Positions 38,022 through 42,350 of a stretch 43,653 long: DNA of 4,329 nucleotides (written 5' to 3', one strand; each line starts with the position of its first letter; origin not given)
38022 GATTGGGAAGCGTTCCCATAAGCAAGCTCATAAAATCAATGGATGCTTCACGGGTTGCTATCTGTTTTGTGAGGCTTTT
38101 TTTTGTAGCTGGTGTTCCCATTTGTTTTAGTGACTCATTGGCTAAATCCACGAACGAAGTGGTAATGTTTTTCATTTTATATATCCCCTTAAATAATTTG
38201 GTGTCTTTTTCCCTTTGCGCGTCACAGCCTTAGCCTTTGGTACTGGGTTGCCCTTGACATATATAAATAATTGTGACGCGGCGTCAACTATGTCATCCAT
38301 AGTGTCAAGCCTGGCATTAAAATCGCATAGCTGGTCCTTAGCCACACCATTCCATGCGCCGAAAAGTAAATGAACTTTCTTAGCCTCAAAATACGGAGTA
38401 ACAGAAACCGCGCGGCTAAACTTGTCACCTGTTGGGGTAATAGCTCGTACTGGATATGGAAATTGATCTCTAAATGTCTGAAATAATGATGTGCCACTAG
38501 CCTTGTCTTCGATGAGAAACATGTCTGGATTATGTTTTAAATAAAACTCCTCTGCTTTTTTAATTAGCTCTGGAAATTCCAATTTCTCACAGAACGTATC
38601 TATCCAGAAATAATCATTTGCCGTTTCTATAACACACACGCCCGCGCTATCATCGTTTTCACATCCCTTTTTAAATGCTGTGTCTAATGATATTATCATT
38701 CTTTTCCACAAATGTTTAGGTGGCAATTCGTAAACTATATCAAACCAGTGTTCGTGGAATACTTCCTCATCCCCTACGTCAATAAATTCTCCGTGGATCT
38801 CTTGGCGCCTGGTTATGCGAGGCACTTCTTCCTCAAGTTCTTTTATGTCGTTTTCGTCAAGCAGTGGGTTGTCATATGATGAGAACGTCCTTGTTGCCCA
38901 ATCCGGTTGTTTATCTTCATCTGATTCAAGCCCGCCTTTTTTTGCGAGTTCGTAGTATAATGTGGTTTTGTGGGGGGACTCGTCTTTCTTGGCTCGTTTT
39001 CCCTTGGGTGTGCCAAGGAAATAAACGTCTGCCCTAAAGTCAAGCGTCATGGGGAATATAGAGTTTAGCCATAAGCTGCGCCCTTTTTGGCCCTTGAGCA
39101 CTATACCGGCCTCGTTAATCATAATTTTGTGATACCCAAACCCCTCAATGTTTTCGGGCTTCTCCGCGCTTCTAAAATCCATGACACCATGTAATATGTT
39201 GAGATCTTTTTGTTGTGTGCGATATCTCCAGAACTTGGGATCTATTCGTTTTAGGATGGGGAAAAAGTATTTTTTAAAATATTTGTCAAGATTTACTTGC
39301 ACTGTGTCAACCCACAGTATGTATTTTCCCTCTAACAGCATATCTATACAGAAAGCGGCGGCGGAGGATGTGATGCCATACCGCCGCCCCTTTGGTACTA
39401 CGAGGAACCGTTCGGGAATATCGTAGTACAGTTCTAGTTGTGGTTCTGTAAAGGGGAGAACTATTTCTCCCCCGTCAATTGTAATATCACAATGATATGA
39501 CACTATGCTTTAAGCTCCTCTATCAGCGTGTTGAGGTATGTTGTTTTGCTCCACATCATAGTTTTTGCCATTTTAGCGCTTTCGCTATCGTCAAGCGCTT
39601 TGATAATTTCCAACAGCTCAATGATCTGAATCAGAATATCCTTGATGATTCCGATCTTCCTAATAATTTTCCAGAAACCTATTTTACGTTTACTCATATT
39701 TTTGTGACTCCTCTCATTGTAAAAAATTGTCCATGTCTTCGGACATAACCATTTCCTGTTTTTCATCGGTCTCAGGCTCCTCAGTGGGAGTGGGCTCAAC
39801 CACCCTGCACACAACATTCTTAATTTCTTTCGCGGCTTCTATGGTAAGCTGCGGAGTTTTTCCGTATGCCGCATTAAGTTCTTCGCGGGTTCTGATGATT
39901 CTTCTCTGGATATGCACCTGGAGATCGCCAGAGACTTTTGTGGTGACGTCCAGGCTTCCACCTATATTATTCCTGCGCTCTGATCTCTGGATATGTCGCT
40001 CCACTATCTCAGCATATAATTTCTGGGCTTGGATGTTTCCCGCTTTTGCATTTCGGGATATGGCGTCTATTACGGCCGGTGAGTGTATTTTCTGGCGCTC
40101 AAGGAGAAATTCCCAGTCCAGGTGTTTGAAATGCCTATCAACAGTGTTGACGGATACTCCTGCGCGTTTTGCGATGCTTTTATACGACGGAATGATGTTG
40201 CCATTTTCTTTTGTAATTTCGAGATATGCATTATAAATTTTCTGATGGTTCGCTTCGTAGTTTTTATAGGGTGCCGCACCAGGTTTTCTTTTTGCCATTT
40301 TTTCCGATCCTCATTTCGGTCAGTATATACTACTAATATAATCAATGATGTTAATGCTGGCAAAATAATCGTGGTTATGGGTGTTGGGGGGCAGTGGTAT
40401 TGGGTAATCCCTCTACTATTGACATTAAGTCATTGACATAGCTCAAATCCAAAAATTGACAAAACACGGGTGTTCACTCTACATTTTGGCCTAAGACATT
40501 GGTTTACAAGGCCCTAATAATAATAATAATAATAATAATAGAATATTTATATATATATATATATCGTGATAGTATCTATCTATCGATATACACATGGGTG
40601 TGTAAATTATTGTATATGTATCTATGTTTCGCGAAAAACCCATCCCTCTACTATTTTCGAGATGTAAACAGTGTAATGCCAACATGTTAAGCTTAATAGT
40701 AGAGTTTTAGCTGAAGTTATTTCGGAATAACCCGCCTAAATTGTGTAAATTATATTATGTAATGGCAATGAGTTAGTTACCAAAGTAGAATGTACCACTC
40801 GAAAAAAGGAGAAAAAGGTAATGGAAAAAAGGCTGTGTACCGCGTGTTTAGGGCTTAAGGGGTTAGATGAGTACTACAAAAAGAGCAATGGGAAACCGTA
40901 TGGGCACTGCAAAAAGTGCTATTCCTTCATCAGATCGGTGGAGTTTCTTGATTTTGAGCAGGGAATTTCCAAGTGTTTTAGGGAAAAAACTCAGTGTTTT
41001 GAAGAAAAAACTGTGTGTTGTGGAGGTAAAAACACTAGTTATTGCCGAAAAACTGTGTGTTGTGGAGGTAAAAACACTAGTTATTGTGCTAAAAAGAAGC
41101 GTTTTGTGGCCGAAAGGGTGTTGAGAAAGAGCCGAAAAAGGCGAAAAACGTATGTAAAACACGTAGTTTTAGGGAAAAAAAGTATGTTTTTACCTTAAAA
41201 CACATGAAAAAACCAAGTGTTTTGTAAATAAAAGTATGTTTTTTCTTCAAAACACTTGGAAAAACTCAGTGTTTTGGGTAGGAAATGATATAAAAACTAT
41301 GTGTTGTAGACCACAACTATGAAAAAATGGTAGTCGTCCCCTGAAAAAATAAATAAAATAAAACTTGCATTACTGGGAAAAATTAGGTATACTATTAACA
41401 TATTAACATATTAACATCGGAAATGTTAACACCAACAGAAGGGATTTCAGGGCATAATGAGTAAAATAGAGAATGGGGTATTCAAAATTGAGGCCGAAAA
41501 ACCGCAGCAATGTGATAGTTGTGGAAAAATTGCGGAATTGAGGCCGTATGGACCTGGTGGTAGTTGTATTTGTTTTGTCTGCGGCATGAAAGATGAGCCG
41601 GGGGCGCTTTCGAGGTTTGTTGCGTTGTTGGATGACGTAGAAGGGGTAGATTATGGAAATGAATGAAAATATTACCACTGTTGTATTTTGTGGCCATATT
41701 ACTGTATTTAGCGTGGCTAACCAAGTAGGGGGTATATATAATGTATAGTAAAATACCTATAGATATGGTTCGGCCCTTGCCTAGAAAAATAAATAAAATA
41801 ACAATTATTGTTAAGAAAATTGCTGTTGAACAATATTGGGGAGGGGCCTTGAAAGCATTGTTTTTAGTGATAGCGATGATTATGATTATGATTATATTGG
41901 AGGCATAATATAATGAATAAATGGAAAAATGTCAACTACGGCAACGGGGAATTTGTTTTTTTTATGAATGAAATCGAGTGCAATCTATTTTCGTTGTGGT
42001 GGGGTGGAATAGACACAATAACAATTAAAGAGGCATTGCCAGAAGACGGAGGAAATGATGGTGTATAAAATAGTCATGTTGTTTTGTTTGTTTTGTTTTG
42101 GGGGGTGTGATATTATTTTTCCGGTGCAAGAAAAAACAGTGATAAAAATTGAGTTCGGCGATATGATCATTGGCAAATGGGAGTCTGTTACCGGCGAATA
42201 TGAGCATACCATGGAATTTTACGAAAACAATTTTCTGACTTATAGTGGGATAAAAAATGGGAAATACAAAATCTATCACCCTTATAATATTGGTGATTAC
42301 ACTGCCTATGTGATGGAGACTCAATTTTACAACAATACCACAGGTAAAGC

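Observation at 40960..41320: Iteron-like mosaic of AAAAC-N5-GTTTT palindromes and reiterated modules: candidate origin or regulator landing pad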

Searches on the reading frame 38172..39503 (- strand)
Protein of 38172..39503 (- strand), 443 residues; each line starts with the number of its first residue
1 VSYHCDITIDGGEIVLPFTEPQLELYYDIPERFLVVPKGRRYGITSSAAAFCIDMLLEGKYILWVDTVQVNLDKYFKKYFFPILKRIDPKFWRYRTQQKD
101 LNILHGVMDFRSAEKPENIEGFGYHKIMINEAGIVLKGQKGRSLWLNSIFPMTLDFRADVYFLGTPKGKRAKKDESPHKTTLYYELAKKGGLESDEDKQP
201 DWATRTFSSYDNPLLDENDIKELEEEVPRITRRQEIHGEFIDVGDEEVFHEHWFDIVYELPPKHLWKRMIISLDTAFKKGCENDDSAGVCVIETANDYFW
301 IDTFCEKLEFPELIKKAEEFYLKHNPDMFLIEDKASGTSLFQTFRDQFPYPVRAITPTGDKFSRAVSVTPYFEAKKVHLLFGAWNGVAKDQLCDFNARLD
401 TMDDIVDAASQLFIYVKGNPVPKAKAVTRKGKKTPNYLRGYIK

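Call 8: search_protein_families(library=pfam, proteins=[window:38172-39503:-], max_evalue=0.01)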
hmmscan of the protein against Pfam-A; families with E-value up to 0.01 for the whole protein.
window:38172-39503:- (443 aa): 2 families
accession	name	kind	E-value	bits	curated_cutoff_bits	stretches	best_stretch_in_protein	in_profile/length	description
PF17289.8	Terminase_6C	-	3.8e-12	46.9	22.6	1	271-412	1-151/155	Terminase RNaseH-like domain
PF03237.21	Terminase_6N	-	0.00057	20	22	0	196-254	156-213/215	Terminase large subunit, T4likevirus-type, N-terminal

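Call 9: search_protein_families(library=phrogs, proteins=[window:38172-39503:-], max_evalue=0.01)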
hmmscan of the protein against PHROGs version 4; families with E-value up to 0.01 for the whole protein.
window:38172-39503:- (443 aa): 5 families
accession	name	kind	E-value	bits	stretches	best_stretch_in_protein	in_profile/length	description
phrog_38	-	head and packaging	1.3e-30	107.7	1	244-429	523-716/760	terminase large subunit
phrog_2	-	head and packaging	3.3e-26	93.3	1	15-413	263-591/807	terminase large subunit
phrog_5573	-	head and packaging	5.3e-21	76.2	1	246-420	62-238/250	terminase large subunit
phrog_979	-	head and packaging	9.9e-15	55.2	1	197-431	361-614/642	terminase large subunit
phrog_12171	-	head and packaging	3.6e-06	28.1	1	349-416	30-95/110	terminase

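Call 10: search_dna_similar(query=window:38172-39503:-, collection=phages, mode=protein, max_rows=15)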
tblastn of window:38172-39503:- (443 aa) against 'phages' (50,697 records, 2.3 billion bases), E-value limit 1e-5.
Records with a match: 144; places in all: 144; records where one place covers at least 80% of the query: 0.
Best place of each record, by identity: <60% 144.
By first word of the organism name: Escherichia 28; Shigella 19; Yersinia 17; Synechococcus 6; Stenotrophomonas 5; Caulobacter 4; Acinetobacter 4; Arthrobacter 4; Staphylococcus 4; Enterobacter 3; and 32 more.
By host as written in the record: Yersinia enterocolitica 14; - 13; Escherichia coli BL21(DE3) 5; Escherichia coli 5; Shigella flexneri 5; Synechococcus sp. 4; Caulobacter vibrioides CB15 3; Shigella sp. 3; and 68 more.
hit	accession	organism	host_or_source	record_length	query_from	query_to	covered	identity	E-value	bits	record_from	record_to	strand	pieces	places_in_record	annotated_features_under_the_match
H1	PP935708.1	Campylobacter phage vB_CJ12660_3PH123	Campylobacter jejuni NCTC 12660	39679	13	249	53%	44.8%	1e-49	187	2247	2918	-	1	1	putative terminase B protein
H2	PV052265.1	Campylobacter phage CC12667_12684_ph15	Campylobacter coli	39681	13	249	53%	44.8%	1e-49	187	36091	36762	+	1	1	terminase large subunit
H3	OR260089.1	Caulobacter phage GB2A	Caulobacter vibrioides CB15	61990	83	411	74%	26.6%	4e-12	75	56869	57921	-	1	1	terminase large subunit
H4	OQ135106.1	Caulobacter phage RLK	Caulobacter vibrioides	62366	83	411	74%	26.6%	4e-12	75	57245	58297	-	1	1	RLK_gp095c: large terminase subunit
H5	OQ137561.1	Caulobacter phage KcrB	Caulobacter vibrioides CB15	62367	83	411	74%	26.6%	4e-12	75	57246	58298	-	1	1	KcrB_gp095c: large terminase large subunit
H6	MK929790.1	Caulobacter phage RW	Caulobacter vibrioides CB15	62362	83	411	74%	25.9%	3e-12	75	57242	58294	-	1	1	large terminase subunit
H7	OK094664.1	Shewanella phage vB_Sb_QDWS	Shewanella baltica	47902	32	379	79%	24.4%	1e-12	76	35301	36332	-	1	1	large subunit terminase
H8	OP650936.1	Hujiaoplasma phage zrk29-1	Tenericutes bacterium zrk29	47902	32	379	79%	24.4%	1e-12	76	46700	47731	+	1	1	record has no annotation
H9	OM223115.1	Pseudomonas phage hairong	Pseudomonas syringae pv. actinidiae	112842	22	347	74%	21.9%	4e-7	59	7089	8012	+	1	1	large terminase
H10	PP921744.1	Stenotrophomonas phage vB_SmaS_QH16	Stenotrophomonas maltophilia 981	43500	211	431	50%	31.7%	2e-17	91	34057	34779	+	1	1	terminase large subunit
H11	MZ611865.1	Stenotrophomonas phage StM171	Stenotrophomonas maltophilia 2355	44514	260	431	39%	39.1%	2e-19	97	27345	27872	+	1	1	large terminase subunit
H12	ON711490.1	Xanthomonas phage HXX_Dennis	Xanthomonas campestris XC114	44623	260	431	39%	39.1%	5e-19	96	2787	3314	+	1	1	terminase large subunit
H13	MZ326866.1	Stenotrophomonas phage Suso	Stenotrophomonas maltophilia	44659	260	431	39%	39.1%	5e-19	96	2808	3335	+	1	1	terminase large subunit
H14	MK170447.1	Methanosarcina virus MetMV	Methanosarcina sp.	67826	145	393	56%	24.9%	3e-6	56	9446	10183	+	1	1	gene transfer agent terminase protein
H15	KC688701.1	Croceibacter phage P2559Y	Croceibacter atlanticus HTCC2559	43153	248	438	43%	30.8%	2e-12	76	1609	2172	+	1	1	terminase-like family protein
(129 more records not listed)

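Call 11: find_related_loci(query=window:38172-39503:-, collection=viral_contigs, flank=6000)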
Query window:38172-39503:- (443 aa) in viral_contigs; peptide patterns used: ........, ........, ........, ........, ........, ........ (x = any residue, [..] = any of these).
30 stretches matched a pattern; 1 encode a relative of the query (tblastn E <= 1e-3); 1 distinct loci.
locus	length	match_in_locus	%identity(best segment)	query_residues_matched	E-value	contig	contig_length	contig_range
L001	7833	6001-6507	27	248-414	1e-7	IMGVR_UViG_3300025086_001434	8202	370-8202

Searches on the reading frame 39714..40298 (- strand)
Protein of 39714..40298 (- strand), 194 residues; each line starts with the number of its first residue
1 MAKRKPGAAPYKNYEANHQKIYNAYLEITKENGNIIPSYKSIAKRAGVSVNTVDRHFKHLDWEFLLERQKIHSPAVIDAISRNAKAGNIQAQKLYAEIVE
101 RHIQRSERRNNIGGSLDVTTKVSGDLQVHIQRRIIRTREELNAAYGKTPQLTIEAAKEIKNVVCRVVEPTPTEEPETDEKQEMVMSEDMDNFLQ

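Call 8: search_protein_families(library=pfam, proteins=[window:39714-40298:-], max_evalue=0.01)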
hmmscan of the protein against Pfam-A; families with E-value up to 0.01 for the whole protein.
window:39714-40298:- (194 aa): 2 families
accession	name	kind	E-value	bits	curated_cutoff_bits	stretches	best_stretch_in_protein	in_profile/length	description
PF13730.12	HTH_36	-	9.8e-05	22.5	25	1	32-60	21-49/55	Helix-turn-helix domain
PF00356.27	LacI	-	0.006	16.8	27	0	40-56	3-19/46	Bacterial regulatory proteins, lacI family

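Call 9: search_protein_families(library=phrogs, proteins=[window:39714-40298:-], max_evalue=0.01)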
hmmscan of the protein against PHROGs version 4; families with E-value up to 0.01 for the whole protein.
window:39714-40298:- (194 aa): 9 families
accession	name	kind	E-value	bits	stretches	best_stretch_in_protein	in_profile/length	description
phrog_4151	-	DNA, RNA and nucleotide metabolism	6.4e-06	27.1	1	37-92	21-65/154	DNA binding protein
phrog_10724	-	unknown function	0.00016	22.1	1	12-76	7-71/253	-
phrog_391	-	DNA, RNA and nucleotide metabolism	0.00098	19.8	1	30-72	31-73/298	replication initiation O-like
phrog_8102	-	DNA, RNA and nucleotide metabolism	0.0016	18.6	1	22-61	46-83/337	replication initiation protein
phrog_186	-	DNA, RNA and nucleotide metabolism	0.0021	18.8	1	21-129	43-147/308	DnaD-like helicase loader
phrog_9285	-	unknown function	0.0024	17.8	1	14-106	29-120/466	-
phrog_4617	-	DNA, RNA and nucleotide metabolism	0.003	18.2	1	28-73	29-74/223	replication initiation protein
phrog_270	-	DNA, RNA and nucleotide metabolism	0.0048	17.3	1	30-68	61-99/383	replication initiation protein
phrog_12540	-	unknown function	0.0063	17.7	0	40-102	43-104/153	-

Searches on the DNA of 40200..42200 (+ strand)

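Call 6: search_dna_similar(query=window:40400-41800:+, collection=phages, mode=distant, max_rows=30)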
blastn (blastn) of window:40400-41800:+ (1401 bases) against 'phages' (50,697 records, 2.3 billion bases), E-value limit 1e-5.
No match.

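Call 37: search_rna_families(source=window, start=40200, end=42200, threshold=evalue, max_evalue=1)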
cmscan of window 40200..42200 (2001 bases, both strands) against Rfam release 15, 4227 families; matches with E-value up to 1: 3.
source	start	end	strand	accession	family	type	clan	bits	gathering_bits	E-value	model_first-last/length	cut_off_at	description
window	41237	41268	+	RF00037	IRE_I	Cis-reg;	-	21.9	34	0.1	1-36/36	no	Iron response element I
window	40994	41035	+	RF01170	snoU61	Gene; snRNA; snoRNA; CD-box;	CL00067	19.6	55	0.5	1-84/84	no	Small nucleolar RNA U61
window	40424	40535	-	RF01844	SmY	Gene; snRNA; splicing;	-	17.6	39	0.77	1-80/80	no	SmY spliceosomal RNA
